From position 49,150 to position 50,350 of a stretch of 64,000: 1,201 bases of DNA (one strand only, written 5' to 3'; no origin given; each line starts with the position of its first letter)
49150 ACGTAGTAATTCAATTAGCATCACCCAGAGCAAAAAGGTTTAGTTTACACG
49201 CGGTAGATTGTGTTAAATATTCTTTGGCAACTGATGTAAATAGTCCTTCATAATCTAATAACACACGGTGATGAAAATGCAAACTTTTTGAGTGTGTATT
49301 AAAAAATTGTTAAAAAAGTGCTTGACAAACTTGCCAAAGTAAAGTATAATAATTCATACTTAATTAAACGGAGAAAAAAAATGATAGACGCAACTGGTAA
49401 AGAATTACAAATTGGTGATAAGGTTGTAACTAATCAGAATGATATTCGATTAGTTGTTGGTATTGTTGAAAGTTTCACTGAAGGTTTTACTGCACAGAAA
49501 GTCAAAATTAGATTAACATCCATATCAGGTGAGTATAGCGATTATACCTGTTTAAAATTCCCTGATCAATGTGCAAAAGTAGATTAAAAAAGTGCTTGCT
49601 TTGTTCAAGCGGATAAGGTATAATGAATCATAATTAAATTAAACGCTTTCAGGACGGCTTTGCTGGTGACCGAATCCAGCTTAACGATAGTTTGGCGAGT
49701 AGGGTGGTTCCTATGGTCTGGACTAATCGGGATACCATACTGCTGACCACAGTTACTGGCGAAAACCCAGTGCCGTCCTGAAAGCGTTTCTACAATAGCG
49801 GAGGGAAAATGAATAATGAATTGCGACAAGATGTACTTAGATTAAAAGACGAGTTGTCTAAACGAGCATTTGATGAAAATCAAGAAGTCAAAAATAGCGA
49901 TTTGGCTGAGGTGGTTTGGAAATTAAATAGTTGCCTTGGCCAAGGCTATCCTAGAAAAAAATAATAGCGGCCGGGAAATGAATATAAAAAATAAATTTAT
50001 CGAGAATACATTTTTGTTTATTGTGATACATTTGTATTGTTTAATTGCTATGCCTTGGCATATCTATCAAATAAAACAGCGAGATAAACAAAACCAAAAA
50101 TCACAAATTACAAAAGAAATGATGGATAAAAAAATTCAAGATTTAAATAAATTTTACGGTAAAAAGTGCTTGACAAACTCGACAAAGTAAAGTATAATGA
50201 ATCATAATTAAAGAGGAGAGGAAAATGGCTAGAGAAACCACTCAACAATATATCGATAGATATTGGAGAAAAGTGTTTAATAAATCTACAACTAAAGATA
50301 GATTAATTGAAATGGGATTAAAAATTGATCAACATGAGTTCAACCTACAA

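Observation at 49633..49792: GC-rich structured RNA closed by a 15-bp perfect stem, transcribed from a consensus promoter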

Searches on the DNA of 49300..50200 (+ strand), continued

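Call 74: search_with_rna_model(model_id=R1, sources=[L232, L233, L234, L235, L236, L237, L238, L239, L240, L241, L242, L243, L216, L217, L218, L219, L220], max_evalue=10)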
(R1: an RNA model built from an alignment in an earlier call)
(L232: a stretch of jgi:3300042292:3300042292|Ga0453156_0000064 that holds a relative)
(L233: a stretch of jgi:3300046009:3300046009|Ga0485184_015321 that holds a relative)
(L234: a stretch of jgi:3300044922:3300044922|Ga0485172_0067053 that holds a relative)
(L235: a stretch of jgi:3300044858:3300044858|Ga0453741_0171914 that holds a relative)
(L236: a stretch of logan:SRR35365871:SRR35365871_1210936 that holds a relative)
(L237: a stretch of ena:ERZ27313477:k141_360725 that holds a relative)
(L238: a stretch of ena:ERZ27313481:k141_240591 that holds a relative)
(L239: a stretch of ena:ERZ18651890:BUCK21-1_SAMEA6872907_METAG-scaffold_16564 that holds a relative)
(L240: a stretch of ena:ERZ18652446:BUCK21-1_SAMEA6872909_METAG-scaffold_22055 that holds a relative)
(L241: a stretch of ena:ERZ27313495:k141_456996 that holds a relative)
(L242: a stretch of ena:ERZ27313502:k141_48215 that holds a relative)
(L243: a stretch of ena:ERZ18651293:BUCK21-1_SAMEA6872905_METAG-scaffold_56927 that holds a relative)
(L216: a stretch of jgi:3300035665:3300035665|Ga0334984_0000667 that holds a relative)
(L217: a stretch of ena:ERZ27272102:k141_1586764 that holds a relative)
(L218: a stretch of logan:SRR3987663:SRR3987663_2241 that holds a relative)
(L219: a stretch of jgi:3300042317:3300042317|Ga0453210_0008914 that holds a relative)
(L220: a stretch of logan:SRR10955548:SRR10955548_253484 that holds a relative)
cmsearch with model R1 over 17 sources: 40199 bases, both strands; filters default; matches with E-value up to 10: 0.
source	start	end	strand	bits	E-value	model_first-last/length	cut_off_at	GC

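Call 80: search_rna_families(source=window, start=49630, end=49800, threshold=evalue, max_evalue=10, show_alignments=5)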
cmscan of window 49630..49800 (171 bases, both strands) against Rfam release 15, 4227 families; matches with E-value up to 10: 1.
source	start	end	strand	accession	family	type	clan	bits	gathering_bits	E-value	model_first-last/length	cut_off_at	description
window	49756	49786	-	RF02147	MEG8_3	Gene; lncRNA;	-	13.1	40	0.3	37-66/66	no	Maternally expressed 8 exon 3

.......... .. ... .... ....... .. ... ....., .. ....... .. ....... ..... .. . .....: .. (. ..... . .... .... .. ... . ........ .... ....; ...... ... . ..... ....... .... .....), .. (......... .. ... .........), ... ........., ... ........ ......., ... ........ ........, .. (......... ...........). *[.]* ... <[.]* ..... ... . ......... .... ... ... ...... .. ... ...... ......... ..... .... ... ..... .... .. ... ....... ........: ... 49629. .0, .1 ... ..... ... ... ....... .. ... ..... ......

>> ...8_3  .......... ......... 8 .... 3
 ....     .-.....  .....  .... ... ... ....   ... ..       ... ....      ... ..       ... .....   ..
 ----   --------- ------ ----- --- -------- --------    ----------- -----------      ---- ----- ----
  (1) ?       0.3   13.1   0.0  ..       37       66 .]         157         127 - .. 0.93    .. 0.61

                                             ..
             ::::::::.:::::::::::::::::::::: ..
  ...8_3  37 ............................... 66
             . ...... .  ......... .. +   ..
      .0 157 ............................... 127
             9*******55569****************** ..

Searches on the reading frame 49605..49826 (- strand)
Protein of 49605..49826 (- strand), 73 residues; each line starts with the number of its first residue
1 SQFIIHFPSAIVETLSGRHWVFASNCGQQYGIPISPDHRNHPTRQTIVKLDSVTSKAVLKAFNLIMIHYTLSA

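Call 82: search_protein_representatives(protein=window:49605-49826:-)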
Query: 73 residues. Proteins with E-value up to 0.001 (for the whole library): 5; up to 1e-10: 1; up to 1e-30: 0. The best 5 are listed.
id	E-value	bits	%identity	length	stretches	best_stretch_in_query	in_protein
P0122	7.0e-29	114.7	88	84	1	7-66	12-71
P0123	3.8e-07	46.0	32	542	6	10-49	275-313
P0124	2.1e-06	43.6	33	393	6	10-40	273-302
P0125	1.7e-05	40.8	36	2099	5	16-41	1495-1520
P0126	3.3e-04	36.7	34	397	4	12-53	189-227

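Call 84: search_protein_families(library=pfam, proteins=[P0123, P0124, P0125, P0126, window:49605-49826:-], max_evalue=1)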
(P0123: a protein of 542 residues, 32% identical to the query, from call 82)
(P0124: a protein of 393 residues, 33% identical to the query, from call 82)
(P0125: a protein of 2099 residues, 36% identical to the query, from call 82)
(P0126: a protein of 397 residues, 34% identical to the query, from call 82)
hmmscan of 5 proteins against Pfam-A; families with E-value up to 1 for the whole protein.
P0123 (542 aa): 8 families
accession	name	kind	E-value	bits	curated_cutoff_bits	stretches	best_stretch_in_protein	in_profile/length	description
PF25390.1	WD40_RLD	-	1.6e-76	258.4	150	2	322-531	140-340/363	RCC1-like domain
PF00415.24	RCC1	-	1.4e-69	230.9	21.7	7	221-276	1-48/50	Regulator of chromosome condensation (RCC1) repeat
PF13540.12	RCC1_2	-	1.2e-44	149.4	22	7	265-294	1-30/30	Regulator of chromosome condensation (RCC1) repeat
PF25384.1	Alsin_RLD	-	4.2e-22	79.5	100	4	400-489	239-329/405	Alsin RCC1-like domain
PF01344.31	Kelch_1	-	0.00014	21.7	20.1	0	156-166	8-18/46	Kelch motif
PF23887.1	Phage_Gene47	-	0.0065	16.4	27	0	337-353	22-38/65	Phage L5 gene 47-like protein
PF13418.12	Kelch_4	-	0.16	12.4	21.6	0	213-228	4-19/49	Galactose oxidase, central domain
PF02294.24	7kD_DNA_binding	-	0.3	11.6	25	0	404-431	26-53/58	7kD DNA-binding domain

P0124 (393 aa): 16 families
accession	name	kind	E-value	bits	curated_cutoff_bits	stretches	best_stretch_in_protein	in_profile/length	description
PF13517.12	FG-GAP_3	-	3e-23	82.6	26.9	3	111-173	1-61/61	FG-GAP-like repeat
PF01839.29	FG-GAP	-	2.7e-19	69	22.1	3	57-83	6-27/37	FG-GAP repeat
PF12256.14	TcdB_toxin_midN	-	7.8e-12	45.3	24.8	3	135-185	7-57/181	Insecticide toxin TcdB middle/N-terminal region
PF23839.1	DUF7209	-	1.7e-11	44.1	27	0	118-141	5-28/77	Family of unknown function (DUF7209)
PF05239.21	PRC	-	0.00041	20.7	21.2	0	267-330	23-74/78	PRC-barrel domain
PF21348.3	RGL11_C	-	0.0012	18.2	27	0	54-90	89-125/490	Rhamnogalacturonan lyase family 11, C-terminal domain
PF19855.4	DUF6330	-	0.0064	16.8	35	0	374-392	19-37/69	Family of unknown function (DUF6330)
PF18698.7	HisK_sensor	-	0.0085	16.9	27.3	0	321-348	40-67/126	Histidine kinase sensor domain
PF24230.1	Phage_zn_bind_6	-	0.0086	16.7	27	0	271-301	29-59/71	Phage zinc binding domain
PF03386.19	ENOD93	-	0.046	14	25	0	222-236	52-66/78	Early nodulin 93 ENOD93 protein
PF07175.16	Osteoregulin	-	0.049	14.3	22.1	0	102-120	130-148/160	Osteoregulin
PF10149.14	TM231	-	0.17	11.5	23.2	0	143-172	89-118/301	Transmembrane protein 231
PF25739.1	HCMV_UL15A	-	0.19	12.7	25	0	267-287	58-78/107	Human cytomegalovirus UL15A protein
PF21188.2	BRR2_plug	-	0.24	12.3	25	0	259-278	10-29/69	Pre-mRNA-splicing helicase BRR2 plug domain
PF11956.13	KCNQC3-Ank-G_bd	-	0.27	12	22.7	0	114-137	71-94/101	Ankyrin-G binding motif of KCNQ2-3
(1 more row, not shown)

P0125 (2099 aa): 11 families
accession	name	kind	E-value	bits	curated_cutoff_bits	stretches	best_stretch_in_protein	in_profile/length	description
PF18962.6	Por_Secre_tail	-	1.6e-07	31.9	27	1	2023-2094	2-71/75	Secretion system C-terminal sorting domain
PF12957.13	DUF3846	-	3e-06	27.8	27.5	0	1818-1834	44-60/103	Domain of unknown function (DUF3846)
PF23163.1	CSD_RNase_II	-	2.8e-05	24.5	24.3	0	1814-1832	26-44/60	CSD-like barrel domain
PF09905.14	VF530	-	4.7e-05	23.9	27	0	680-702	2-24/63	DNA-binding protein VF530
PF06251.17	Caps_syn_GfcC_C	-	0.00014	22.3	20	0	1470-1504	3-37/90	Capsule biosynthesis GfcC C-terminal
PF15621.11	PROL5-SMR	-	0.00045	20.9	25.3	0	801-819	13-31/115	Proline-rich submaxillary gland androgen-regulated family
PF10790.15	DUF2604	-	0.0031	18.3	25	0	530-549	40-60/85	Protein of Unknown function (DUF2604)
PF02031.22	Peptidase_M7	-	0.0062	17.1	25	0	1597-1621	72-96/133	Streptomyces extracellular neutral proteinase (M7) family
PF00932.25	LTD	-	0.024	15.5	34.3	1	28-64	4-46/109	Lamin Tail Domain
PF22137.1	T6SS_Tle1-like_C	-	0.036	14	34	0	1347-1403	276-331/353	T6SS, Phospholipase effector Tle1-like, C-terminal domain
PF17164.10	DUF5122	-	0.64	10.8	27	0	1246-1260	1-14/36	Domain of unknown function (DUF5122) beta-propeller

P0126 (397 aa): 8 families
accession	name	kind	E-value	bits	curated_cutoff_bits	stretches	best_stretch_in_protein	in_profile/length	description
PF25390.1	WD40_RLD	-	2.2e-88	297.5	150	2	43-325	53-347/363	RCC1-like domain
PF00415.24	RCC1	-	3.4e-80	264.9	21.7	7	142-189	2-50/50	Regulator of chromosome condensation (RCC1) repeat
PF13540.12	RCC1_2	-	3.5e-66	217.9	22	8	176-205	1-30/30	Regulator of chromosome condensation (RCC1) repeat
PF25384.1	Alsin_RLD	-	4.1e-14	53.1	100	4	175-212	276-313/405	Alsin RCC1-like domain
PF07494.17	Reg_prop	-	3.3e-05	24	20.4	0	181-197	4-20/24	Two component regulator propeller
PF01436.27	NHL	-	0.023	15.2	20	0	235-248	4-17/28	NHL repeat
PF01135.25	PCMT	-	0.08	13.1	20.3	0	357-375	129-147/210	Protein-L-isoaspartate(D-aspartate) O-methyltransferase (PCMT)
PF08593.16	Mug135_C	-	0.084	13.6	23.8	0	309-333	21-43/82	Mug135-like, C-terminal domain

window:49605-49826:- (73 aa): 0 families

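Call 85: find_encoding_contigs(protein=P0122, flank=3000, max_places=10)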
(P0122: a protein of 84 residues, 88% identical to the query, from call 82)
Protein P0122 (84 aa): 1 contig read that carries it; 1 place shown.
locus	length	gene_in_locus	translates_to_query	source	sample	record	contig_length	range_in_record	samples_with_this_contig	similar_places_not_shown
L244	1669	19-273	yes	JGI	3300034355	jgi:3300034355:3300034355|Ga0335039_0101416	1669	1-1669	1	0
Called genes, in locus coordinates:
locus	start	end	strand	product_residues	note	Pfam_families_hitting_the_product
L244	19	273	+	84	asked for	-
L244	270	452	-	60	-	-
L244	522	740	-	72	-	PF25025:EF-Ts_N (weak)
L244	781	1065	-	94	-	-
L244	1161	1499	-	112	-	-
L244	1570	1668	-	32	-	?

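Call 87: find_homologous_proteins(query=P0122, max_evalue=0.001)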
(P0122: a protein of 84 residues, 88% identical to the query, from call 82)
Query P0122 (84 aa): 1 proteins with E <= 0.001 among 2 candidates.
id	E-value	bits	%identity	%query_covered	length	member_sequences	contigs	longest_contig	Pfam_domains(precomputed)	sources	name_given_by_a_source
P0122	3.8e-49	181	100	100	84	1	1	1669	-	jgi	jgi:hypothetical protein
